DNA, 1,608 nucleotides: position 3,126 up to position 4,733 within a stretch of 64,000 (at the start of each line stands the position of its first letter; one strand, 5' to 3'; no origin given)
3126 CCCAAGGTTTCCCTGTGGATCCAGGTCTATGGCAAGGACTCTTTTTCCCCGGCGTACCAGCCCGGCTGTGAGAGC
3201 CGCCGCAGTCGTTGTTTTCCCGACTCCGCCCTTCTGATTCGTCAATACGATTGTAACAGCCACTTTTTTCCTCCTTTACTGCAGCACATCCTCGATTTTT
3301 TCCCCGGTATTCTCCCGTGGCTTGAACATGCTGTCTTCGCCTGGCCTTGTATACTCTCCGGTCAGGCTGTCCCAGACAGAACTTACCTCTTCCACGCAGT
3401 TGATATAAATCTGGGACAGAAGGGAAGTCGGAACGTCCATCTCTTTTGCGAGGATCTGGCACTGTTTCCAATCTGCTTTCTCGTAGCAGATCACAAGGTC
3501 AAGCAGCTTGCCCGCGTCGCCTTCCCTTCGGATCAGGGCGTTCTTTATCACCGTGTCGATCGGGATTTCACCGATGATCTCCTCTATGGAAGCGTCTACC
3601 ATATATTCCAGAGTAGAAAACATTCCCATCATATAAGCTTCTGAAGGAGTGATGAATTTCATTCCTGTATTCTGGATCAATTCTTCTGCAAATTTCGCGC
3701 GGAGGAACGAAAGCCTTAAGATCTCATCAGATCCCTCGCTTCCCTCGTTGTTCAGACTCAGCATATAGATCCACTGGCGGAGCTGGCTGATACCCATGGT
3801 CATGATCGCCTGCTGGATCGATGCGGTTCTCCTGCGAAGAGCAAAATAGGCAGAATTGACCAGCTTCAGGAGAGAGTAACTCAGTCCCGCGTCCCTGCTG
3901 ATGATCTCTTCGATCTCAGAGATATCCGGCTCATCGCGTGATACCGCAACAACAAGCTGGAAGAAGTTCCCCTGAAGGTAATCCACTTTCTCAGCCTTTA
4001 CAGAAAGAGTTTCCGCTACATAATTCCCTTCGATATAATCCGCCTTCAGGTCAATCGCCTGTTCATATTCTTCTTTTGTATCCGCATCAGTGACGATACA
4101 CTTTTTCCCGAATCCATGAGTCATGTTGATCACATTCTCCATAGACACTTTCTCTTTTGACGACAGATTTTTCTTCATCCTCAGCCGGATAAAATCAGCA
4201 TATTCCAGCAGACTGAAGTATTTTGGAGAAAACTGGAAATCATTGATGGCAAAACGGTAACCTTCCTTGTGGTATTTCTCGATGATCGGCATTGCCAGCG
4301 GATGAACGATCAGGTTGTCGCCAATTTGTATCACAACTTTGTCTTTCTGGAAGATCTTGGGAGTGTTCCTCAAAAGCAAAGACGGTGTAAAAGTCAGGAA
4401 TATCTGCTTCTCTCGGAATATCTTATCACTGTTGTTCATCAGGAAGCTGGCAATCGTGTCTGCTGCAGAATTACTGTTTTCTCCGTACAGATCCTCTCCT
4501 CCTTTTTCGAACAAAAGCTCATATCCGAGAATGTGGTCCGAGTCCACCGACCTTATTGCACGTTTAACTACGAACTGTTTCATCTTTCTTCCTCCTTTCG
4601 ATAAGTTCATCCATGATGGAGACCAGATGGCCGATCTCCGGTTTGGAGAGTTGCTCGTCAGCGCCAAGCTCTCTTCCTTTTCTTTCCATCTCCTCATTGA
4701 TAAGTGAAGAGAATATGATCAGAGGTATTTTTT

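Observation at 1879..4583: Candidate cyclic-dinucleotide-responsive module at the tail of the flagellar operon: degenerate EAL-HDOD, orphan ParA and a ComFB-like protein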

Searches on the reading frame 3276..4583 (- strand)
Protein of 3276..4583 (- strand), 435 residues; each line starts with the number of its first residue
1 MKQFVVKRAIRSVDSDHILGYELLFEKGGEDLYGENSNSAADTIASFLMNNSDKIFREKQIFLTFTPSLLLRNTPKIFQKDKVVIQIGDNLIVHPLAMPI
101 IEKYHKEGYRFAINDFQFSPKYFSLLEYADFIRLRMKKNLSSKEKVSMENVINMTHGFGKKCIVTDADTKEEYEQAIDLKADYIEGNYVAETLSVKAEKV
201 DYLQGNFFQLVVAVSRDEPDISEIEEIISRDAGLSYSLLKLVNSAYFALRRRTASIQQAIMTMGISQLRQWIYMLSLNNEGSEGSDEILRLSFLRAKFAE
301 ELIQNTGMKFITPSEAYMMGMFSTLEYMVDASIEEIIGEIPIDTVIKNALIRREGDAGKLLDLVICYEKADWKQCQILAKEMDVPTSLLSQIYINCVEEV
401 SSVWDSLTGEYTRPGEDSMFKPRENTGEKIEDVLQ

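Call 3: search_protein_families(library=pfam, proteins=[window:3276-4583:-], max_evalue=0.01)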
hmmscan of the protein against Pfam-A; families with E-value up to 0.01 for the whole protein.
window:3276-4583:- (435 aa): 2 families
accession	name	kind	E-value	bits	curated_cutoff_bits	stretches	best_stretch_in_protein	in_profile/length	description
PF08668.18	HDOD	-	1.1e-19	71.2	22.9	1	207-324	8-129/196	HDOD domain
PF00563.25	EAL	-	4.2e-10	39.8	31.3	1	77-191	113-235/236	EAL domain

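Call 4: search_protein_families(library=ncbifam, proteins=[window:3276-4583:-], max_evalue=0.01)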
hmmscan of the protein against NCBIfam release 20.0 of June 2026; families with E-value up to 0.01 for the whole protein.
window:3276-4583:- (435 aa): 0 families

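Call 16: search_solved_structures(query=window:3276-4583:-, max_evalue=0.1, show_alignments=5)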
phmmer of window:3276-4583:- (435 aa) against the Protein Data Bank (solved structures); distinct sequences matched with E-value up to 0.1: 7.
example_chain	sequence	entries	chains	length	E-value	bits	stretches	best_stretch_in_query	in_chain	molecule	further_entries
3m1t_A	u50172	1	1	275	0.00024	23.4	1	196-277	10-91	Putative phosphohydrolase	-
3hc1_A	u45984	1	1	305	0.0022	20.3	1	212-322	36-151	uncharacterized HDOD domain protein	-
3ljx_A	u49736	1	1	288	0.0027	20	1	215-325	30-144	MmoQ Response regulator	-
3p3q_A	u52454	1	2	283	0.0039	19.4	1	221-325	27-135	MmoQ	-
3i7a_A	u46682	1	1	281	0.004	19.4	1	213-271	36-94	Putative metal-dependent phosphohydrolase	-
4q6j_A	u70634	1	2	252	0.0052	19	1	141-199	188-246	Lmo0131 protein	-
1vqr_A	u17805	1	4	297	0.01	18.1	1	218-270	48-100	hypothetical protein Cj0248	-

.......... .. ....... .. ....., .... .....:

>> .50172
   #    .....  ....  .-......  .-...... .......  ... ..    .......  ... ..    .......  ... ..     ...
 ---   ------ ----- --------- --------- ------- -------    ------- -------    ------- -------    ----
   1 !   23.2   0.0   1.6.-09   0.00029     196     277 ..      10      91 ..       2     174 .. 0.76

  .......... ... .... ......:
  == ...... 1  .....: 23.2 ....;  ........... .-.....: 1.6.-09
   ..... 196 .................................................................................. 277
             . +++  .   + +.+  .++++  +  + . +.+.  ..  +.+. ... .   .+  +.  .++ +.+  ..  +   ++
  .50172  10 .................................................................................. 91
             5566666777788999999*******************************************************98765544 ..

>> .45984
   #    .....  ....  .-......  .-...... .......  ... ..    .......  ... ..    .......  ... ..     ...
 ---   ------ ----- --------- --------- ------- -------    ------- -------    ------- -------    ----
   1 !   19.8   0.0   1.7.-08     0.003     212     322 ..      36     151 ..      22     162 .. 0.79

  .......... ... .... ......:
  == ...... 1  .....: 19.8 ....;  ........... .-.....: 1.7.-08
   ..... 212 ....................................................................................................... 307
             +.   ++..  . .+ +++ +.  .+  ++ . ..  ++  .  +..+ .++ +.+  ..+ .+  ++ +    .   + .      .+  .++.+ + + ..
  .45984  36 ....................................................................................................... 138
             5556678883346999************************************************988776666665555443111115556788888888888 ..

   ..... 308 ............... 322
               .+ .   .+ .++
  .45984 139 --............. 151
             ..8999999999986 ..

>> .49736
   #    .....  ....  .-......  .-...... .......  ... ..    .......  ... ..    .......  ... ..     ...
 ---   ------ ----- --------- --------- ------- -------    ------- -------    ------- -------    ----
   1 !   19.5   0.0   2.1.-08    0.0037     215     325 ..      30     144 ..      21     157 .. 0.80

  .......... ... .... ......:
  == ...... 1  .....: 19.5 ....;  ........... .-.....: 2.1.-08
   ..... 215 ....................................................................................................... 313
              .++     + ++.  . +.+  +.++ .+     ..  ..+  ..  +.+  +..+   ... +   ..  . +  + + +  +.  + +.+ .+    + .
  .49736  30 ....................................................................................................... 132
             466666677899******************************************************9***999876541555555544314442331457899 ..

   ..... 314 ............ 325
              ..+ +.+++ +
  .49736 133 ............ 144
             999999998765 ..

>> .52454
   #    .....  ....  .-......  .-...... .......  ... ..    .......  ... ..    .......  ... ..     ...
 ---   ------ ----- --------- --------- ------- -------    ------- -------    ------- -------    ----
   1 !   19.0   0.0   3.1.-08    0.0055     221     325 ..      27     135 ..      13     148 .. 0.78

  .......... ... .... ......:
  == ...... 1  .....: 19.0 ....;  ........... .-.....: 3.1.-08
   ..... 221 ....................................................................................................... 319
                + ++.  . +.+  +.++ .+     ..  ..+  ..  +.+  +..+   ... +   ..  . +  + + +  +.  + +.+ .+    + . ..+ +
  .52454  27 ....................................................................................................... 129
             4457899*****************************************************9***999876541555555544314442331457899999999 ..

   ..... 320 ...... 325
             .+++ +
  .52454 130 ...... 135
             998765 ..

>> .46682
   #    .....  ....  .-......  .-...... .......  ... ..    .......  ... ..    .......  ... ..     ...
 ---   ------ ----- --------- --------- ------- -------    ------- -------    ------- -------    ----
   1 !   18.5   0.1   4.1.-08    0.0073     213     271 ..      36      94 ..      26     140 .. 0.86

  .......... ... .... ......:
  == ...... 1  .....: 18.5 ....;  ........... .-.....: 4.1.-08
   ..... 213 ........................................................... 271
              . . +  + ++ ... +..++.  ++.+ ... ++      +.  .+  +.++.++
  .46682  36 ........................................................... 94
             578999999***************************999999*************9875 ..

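Call 27: search_solved_structures(query=A2, max_evalue=0.01, show_alignments=4)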
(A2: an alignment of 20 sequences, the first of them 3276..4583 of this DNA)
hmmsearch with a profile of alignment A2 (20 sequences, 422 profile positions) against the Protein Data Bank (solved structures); distinct sequences matched with E-value up to 0.01: 32.
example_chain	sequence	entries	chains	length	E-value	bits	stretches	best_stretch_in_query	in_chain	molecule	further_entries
6ifq_B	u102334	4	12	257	8.4e-10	41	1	8-193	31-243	cyclic di nucleotide phoshodiesterase | EAL domain protein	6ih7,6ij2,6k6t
6ih1_A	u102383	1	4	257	8.4e-10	41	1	8-193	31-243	cyclic di nucleotide phoshodiesterase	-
4q6j_A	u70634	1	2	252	9.3e-09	37.6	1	95-202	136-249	Lmo0131 protein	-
8pps_A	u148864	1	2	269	4.5e-08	35.3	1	62-189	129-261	EAL domain-containing protein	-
5xgb_A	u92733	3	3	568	1.8e-07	33.3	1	62-189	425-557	Uncharacterized protein | Uncharacterized protein PA0861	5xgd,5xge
3m1t_A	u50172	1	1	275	6.5e-07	31.5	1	194-272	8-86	Putative phosphohydrolase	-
1vqr_A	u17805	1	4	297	1.2e-06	30.6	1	218-273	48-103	hypothetical protein Cj0248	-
4kie_A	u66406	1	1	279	2e-06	29.9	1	79-189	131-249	Cyclic di-GMP phosphodiesterase YahA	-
4lj3_A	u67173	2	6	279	2e-06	29.9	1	79-189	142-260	Cyclic di-GMP phosphodiesterase YahA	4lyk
3i7a_A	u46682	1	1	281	2.5e-06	29.5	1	214-271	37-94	Putative metal-dependent phosphohydrolase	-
7pk5_A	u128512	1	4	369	3.3e-06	29.2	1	79-189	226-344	Cyclic di-GMP phosphodiesterase PdeL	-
3ljx_A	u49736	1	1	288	9.9e-06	27.6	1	215-324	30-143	MmoQ Response regulator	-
3p3q_A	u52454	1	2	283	1.8e-05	26.7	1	216-324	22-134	MmoQ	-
3hc1_A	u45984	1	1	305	6.8e-05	24.8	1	217-272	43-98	uncharacterized HDOD domain protein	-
6hq4_A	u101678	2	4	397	0.00014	23.7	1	65-192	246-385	EAL Enzyme Bd1971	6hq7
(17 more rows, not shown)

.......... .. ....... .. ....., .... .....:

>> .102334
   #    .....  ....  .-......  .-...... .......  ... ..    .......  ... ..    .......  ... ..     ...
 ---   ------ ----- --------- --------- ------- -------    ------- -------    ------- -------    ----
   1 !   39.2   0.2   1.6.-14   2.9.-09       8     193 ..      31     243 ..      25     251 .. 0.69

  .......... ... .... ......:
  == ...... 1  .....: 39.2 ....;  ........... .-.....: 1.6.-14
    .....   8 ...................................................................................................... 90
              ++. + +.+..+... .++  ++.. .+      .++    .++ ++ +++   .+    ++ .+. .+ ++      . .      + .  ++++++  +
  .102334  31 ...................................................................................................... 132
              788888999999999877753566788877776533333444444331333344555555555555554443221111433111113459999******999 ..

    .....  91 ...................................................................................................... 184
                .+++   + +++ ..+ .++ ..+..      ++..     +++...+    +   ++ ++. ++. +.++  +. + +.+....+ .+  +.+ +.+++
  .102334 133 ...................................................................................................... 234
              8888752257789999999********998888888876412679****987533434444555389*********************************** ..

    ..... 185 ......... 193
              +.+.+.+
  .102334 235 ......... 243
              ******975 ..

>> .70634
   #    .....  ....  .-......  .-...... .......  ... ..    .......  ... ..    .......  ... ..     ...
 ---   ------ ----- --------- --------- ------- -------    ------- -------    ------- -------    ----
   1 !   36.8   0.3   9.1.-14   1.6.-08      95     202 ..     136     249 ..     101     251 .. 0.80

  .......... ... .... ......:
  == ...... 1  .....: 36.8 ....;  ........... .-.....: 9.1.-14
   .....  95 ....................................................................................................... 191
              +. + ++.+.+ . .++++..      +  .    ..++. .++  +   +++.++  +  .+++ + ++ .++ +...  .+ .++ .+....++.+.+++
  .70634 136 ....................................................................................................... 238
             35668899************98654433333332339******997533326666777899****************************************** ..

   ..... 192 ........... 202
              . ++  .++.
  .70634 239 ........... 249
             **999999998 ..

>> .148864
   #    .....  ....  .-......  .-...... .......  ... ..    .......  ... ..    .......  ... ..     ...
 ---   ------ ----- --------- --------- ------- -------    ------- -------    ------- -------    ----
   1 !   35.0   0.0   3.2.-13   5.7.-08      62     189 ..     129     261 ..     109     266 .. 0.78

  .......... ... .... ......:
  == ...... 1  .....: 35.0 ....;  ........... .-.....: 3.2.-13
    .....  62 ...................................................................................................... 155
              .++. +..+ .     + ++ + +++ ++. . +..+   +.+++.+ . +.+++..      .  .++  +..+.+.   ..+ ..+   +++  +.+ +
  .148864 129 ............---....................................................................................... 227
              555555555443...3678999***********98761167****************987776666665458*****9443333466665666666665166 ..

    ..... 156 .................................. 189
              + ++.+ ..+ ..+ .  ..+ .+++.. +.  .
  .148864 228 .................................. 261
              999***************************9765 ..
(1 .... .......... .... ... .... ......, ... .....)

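Call 63: find_homologous_proteins(query=window:3276-4583:-, max_evalue=0.00001)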
Query window:3276-4583:- (435 aa): 1843 proteins with E <= 0.00001 among 8000 candidates; the best 120 are listed.
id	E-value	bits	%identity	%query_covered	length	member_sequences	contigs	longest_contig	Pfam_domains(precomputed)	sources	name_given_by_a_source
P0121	1.6e-261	885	91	100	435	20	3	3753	PF08668.19,PF00563.26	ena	-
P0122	3.7e-256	868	90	100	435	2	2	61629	PF08668.19,PF00563.26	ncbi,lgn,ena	-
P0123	8.1e-230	781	78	100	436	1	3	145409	PF08668.19,PF00563.26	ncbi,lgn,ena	-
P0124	6.9e-226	768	77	97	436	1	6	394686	PF08668.19,PF00563.26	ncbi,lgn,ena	-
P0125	7.8e-226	768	77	100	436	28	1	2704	PF08668.19,PF00563.26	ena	-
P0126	2.4e-225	766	76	100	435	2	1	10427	PF08668.19,PF00563.26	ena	-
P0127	6.3e-224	761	78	100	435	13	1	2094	PF08668.19,PF00563.26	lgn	-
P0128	6.3e-223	758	77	100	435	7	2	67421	PF08668.19,PF00563.26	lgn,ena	-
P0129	1.4e-219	747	75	100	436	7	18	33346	PF08668.19,PF00563.26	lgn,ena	-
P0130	4.2e-213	726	75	100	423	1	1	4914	PF08668.19,PF00563.26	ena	-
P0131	1.1e-206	705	71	100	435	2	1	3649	PF08668.19,PF00563.26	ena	-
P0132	4.0e-205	699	71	100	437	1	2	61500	PF08668.19,PF00563.26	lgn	-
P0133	1.9e-201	687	69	100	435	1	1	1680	PF08668.19,PF00563.26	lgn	-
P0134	3.9e-200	683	68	100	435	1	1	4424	PF08668.19,PF00563.26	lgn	-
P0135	1.9e-197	674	68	100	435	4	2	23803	PF08668.19,PF00563.26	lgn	-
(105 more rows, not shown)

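Call 78: predict_structure(alignment_id=A3)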
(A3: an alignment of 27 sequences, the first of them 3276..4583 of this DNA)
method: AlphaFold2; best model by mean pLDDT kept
length: 435 residues; sequences in the alignment: 27
mean_pLDDT: 66.8   pTM: 0.42
mean pLDDT of the five models: 66.8, 65.9, 65.1, 64.7, 62.3
residues with pLDDT >= 90: 19; 70-90: 201; 50-70: 102; < 50: 113
segments of 3 or more residues with pLDDT < 50: 1-5, 26-35, 194-219, 223-225, 243-283, 409-414, 416-435
pLDDT, mean of each block of 10 residues (from residue 1): 53 79 54 49 56 62 70 70 79 78 88 85 86 85 87 89 88 88 81 46 47 45 51 53 43 32 39 43 57 83 76 76 67 62 78 86 88 87 82 79 57 44 40 38
secondary structure, 60 per line:
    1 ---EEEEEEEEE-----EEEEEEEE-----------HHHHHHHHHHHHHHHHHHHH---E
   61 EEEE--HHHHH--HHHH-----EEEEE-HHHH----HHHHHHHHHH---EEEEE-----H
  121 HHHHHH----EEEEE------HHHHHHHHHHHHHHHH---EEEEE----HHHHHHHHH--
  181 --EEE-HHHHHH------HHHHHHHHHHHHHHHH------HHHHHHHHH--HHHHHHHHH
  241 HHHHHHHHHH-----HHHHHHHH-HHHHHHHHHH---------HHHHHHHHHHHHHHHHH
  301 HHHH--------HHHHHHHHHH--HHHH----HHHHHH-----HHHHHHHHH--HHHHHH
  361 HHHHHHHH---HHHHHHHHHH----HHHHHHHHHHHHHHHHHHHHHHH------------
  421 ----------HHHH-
elements in order: E4-12 E18-25 H37-56 E60-64 H67-71 H74-77 E83-87 H89-92 H97-106 E110-114 H120-126 E131-135 H142-157 E161-165 H170-178 E183-185 H187-192 H199-214 H221-229 H232-250 H256-263 H265-274 H284-304 H313-322 H325-328 H333-338 H344-352 H355-368 H372-381 H386-408 H431-434

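Call 81: fold_search(model_id=the predicted structure, library=pdb)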
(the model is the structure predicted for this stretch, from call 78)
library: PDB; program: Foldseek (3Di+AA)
matches with E <= 10: 1382; with E <= 0.001: 107
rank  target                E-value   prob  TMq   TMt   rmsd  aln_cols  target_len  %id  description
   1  4q6j_A                4.4e-08  1.00  0.35  0.58   4.8       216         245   14  Crystal Structure of EAL domain Protein from Listeria monocytogenes EGD-e (released 2014-05-07)
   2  4y9o                  7.5e-08  1.00  0.35  0.56   5.1       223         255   12  PA3825-EAL Metal-Free-Apo Structure - Manganese Co-crystallisation (released 2016-09-14)
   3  3sy8_C                1.8e-07  1.00  0.37  0.41   4.3       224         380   15  Crystal structure of the response regulator RocR (released 2012-07-18)
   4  4y8e_B                1.9e-07  1.00  0.34  0.54   4.9       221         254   15  PA3825-EAL Ca-Apo Structure (released 2016-03-02)
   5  4q6j_B                2.5e-07  1.00  0.37  0.60   4.8       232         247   13  Crystal Structure of EAL domain Protein from Listeria monocytogenes EGD-e (released 2014-05-07)
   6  4y9p_B                3.1e-07  1.00  0.34  0.54   5.2       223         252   13  PA3825-EAL Ca-CdG Structure (released 2016-03-09)
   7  3s83                  3.3e-07  1.00  0.34  0.54   5.8       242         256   14  EAL domain of phosphodiesterase PdeA (released 2011-06-29)
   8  4y9m                  3.8e-07  1.00  0.35  0.55   5.1       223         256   13  PA3825-EAL Metal-Free-Apo Structure (released 2016-03-09)
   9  3n3t_A                4.2e-07  1.00  0.36  0.58   4.2       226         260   14  Crystal structure of putative diguanylate cyclase/phosphodiesterase complex with cyclic di-gmp (released 2010-06-16)
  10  5mfu                  4.2e-07  1.00  0.35  0.56   5.0       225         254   13  PA3825-EAL Mn-pGpG Structure (released 2017-03-01)
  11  4lyk_C                4.2e-07  1.00  0.34  0.55   5.2       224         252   16  Crystal structure of the EAL domain of c-di-GMP specific phosphodiesterase YahA in complex with activating cofactor Mg (released 2014-01-29)
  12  6hq5_B                4.9e-07  1.00  0.35  0.39   5.4       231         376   16  Structure of EAL Enzyme Bd1971 - cAMP and cyclic-di-GMP bound form (released 2019-07-31)
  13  5mkg_B                6.1e-07  1.00  0.34  0.56   4.8       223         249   13  PA3825-EAL Ca-CdG Structure (released 2016-12-14)
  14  2r6o_B                6.4e-07  1.00  0.36  0.61   4.0       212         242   14  Crystal structure of putative diguanylate cyclase/phosphodiesterase from Thiobacillus denitrificans (released 2007-09-18)
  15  6hq4_A                6.4e-07  1.00  0.34  0.39   5.6       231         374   15  Structure of EAL enzyme Bd1971 - cAMP bound form (released 2019-07-31)
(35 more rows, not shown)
